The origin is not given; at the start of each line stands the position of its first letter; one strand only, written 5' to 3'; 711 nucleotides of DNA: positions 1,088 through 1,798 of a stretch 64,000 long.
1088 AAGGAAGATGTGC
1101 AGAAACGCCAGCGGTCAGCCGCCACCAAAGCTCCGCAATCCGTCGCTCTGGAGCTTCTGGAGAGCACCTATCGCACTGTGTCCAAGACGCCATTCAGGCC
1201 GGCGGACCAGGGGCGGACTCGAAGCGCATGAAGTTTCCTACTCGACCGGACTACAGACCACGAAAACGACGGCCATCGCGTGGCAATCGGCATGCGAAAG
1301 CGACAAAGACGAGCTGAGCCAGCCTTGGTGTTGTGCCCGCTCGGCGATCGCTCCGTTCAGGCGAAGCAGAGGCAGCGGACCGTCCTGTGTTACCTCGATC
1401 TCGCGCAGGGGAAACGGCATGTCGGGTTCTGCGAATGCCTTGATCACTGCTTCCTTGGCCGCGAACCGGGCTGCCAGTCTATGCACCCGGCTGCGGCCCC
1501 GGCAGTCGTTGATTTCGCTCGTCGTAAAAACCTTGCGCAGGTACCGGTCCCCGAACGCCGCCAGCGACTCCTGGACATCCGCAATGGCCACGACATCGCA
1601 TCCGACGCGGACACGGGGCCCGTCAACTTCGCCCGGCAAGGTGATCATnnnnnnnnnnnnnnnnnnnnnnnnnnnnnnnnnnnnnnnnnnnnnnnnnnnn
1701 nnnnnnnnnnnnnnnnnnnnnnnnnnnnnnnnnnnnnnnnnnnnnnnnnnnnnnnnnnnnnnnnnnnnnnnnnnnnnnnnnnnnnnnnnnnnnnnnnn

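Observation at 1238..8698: Free-standing thiotemplate system: GLTS carrier protein, DUF1839, own AcpS and a stand-alone A domain, with no condensation domain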

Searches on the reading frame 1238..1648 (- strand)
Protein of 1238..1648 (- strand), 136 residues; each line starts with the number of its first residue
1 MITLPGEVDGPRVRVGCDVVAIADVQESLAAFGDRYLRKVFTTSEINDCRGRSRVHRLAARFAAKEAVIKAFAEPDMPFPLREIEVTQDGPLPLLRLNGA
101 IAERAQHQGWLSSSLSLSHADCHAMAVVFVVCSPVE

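Call 3: search_protein_families(library=pfam, proteins=[window:1238-1648:-], max_evalue=0.01)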
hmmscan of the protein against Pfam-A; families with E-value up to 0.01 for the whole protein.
window:1238-1648:- (136 aa): 1 family
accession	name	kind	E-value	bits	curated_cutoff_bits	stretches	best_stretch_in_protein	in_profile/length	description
PF01648.25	ACPS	-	9.1e-14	51.9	25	1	14-105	1-96/111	4'-phosphopantetheinyl transferase superfamily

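Call 8: find_encoding_contigs(protein=window:1238-1648:-, flank=10000, max_places=6)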
Protein window:1238-1648:- (136 aa): 6 contigs read that carry it; 6 places shown.
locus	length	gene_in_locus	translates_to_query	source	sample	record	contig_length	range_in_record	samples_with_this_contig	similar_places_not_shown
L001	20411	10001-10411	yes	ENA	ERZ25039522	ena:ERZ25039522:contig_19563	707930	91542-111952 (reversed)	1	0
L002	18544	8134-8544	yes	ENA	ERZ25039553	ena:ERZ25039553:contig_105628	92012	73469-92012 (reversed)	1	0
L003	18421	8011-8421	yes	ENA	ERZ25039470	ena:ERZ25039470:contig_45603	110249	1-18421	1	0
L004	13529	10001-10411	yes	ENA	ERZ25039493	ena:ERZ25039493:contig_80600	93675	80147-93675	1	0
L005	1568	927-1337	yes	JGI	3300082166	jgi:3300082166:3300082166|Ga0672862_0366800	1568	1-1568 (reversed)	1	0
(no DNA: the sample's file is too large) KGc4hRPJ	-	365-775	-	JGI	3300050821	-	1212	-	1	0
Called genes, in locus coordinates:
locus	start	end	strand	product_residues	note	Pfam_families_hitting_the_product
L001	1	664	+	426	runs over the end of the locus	PF01053:Cys_Met_Meta_PP, PF01041:DegT_DnrJ_EryC1 (faint), PF01212:Beta_elim_lyase (faint), PF00266:Aminotran_5 (weak)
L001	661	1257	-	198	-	-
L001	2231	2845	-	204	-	PF04299:FMN_bind_2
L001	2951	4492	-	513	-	PF00501:AMP-binding, PF13193:AMP-binding_C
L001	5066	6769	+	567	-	PF00561:Abhydrolase_1 (faint), PF12146:Hydrolase_4, PF12697:Abhydrolase_6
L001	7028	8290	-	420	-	PF02655:ATP-grasp_3 (weak), PF13535:ATP-grasp_4 (weak)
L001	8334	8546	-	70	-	-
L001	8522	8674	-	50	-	-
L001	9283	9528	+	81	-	PF00550:PP-binding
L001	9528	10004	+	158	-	PF08893:DUF1839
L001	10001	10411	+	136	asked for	PF01648:ACPS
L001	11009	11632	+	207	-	-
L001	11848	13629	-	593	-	-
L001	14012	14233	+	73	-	-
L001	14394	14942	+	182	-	-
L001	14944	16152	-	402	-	PF00067:p450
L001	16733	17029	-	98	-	PF13834:DUF4193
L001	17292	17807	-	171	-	PF19853:DUF6328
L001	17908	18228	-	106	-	PF01740:STAS, PF13466:STAS_2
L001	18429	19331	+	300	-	PF14361:RsbRD_N (weak), PF01740:STAS, PF13466:STAS_2 (weak)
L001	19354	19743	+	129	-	PF01740:STAS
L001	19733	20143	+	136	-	PF13581:HATPase_c_2, PF02518:HATPase_c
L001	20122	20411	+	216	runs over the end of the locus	PF07228:SpoIIE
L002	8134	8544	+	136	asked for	PF01648:ACPS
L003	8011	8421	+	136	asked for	PF01648:ACPS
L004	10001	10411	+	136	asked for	PF01648:ACPS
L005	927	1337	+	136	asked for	PF01648:ACPS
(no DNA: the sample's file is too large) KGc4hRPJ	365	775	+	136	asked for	PF01648:ACPS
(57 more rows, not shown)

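Call 27: search_protein_families(library=ncbifam, proteins=[window:1238-1648:-], max_evalue=0.001)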
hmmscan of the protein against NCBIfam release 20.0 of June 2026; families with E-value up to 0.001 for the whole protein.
window:1238-1648:- (136 aa): 11 families
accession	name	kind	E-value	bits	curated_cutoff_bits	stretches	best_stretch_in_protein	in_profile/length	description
NF011254.0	PRK14660.1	equivalog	2e-22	79.5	195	1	15-129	5-122/125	holo-[acyl-carrier-protein] synthase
NF011256.0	PRK14662.1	equivalog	8.3e-20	71.4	150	1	13-129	3-116/123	4'-phosphopantetheinyl transferase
TIGR00556.1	pantethn_trn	domain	4.2e-18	65.7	45.35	1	13-130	3-125/128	phosphopantetheine--protein transferase domain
NF011251.0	PRK14657.1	equivalog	5.1e-18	65.3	165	1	14-129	4-120/123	holo-[acyl-carrier-protein] synthase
NF000832.0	PRK00070.3-2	equivalog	7.7e-18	64.9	107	1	13-129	3-113/116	holo-ACP synthase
NF000831.0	PRK00070.3-1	equivalog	9.2e-17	61.2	124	1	13-130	4-127/130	holo-ACP synthase AcpS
TIGR00516.1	acpS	equivalog_domain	1.2e-14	54.7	59.8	1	14-130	4-120/125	holo-ACP synthase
NF011250.0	PRK14656.1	equivalog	2.1e-14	53.7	175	1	15-129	5-122/126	holo-[acyl-carrier-protein] synthase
NF011253.0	PRK14659.1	equivalog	7.3e-12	46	156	1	14-131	4-118/123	holo-[acyl-carrier-protein] synthase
NF011257.0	PRK14663.1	equivalog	4.2e-09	36.4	186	1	14-72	2-61/123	holo-[acyl-carrier-protein] synthase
NF000835.0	PRK00070.4-1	equivalog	0.00052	20.3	128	0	14-85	4-78/115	holo-ACP synthase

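Call 28: search_protein_families(library=pfam, proteins=[L001:11848-13629:-], max_evalue=0.01)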
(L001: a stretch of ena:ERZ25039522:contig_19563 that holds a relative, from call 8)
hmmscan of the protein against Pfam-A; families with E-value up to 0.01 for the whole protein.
L001:11848-13629:- (593 aa): 1 family
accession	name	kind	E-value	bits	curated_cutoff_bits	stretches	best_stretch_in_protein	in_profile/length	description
PF12146.15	Hydrolase_4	-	3.9e-05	23.5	27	0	48-125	17-94/239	Serine aminopeptidase, S33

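Call 71: search_protein_families(library=ncbifam, proteins=[L001:11848-13629:-], max_evalue=0.001)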
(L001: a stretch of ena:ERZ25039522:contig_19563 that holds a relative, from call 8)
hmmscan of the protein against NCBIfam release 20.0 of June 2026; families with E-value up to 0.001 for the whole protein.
L001:11848-13629:- (593 aa): 3 families
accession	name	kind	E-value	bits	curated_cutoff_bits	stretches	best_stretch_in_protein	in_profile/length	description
TIGR03101.1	hydr2_PEP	hypoth_equivalog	2.7e-17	63.2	202.75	1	11-151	4-144/266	hydrolase 2, exosortase A system-associated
TIGR03100.1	hydr1_PEP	hypoth_equivalog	5.2e-17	62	168.45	2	12-79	7-73/274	hydrolase 1, exosortase A system-associated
NF003460.0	PRK05077.1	equivalog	1.7e-05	23.8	477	1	16-119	178-277/414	esterase FrsA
